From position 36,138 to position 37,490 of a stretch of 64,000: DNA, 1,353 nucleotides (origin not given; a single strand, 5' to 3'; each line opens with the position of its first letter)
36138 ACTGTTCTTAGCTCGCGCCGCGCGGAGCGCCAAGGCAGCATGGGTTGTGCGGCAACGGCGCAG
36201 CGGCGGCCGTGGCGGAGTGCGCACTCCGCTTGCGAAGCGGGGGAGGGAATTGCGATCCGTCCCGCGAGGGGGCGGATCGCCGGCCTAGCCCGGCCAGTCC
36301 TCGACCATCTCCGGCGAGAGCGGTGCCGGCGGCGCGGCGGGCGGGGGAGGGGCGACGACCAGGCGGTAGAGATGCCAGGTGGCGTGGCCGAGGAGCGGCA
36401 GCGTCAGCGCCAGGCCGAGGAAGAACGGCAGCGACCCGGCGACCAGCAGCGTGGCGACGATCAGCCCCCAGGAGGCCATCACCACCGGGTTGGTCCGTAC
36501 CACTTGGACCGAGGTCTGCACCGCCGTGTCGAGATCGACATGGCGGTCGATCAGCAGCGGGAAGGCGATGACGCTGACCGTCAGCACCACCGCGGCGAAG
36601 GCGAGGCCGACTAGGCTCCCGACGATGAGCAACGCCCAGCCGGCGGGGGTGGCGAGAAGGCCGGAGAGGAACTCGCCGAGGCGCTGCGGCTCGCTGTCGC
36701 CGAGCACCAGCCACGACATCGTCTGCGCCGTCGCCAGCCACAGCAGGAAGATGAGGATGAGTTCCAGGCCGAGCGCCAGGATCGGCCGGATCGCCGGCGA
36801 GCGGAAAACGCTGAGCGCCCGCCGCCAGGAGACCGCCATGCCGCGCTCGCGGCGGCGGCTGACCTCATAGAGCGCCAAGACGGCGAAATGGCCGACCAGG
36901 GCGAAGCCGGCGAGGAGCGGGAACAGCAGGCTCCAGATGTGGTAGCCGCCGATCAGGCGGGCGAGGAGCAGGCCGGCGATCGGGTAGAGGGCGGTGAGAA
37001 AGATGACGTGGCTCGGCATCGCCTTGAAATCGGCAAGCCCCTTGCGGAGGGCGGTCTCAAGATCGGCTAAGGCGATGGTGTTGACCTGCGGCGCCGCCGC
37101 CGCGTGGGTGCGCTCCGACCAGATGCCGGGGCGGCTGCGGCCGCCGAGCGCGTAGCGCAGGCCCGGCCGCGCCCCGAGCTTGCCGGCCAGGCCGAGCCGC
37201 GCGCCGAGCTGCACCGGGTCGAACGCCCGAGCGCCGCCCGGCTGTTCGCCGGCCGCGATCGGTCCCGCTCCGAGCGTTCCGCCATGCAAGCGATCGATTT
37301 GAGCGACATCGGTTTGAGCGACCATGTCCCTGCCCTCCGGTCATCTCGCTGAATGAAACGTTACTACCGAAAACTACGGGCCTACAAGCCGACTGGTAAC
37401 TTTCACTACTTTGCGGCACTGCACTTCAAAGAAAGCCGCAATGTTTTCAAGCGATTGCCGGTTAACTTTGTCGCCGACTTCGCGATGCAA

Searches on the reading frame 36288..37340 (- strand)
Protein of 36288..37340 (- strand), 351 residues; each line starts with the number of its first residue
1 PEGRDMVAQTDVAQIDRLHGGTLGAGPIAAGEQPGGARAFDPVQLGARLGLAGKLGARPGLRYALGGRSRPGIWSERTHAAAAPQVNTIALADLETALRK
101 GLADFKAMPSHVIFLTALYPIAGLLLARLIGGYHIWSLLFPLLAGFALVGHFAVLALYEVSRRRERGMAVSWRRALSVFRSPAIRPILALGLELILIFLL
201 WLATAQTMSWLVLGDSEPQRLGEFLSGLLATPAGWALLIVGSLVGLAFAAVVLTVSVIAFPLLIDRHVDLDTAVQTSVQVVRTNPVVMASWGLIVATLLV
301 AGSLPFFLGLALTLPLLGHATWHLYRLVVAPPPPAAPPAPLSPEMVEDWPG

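Call 61: search_protein_families(library=pfam, proteins=[window:36288-37340:-], max_evalue=0.0001)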
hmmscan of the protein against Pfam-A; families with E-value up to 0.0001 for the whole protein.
window:36288-37340:- (351 aa): 1 family
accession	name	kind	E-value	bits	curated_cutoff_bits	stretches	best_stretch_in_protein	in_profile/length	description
PF09955.14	DUF2189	-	1.6e-33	115.9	26.2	1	139-265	1-126/126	Predicted integral membrane protein (DUF2189)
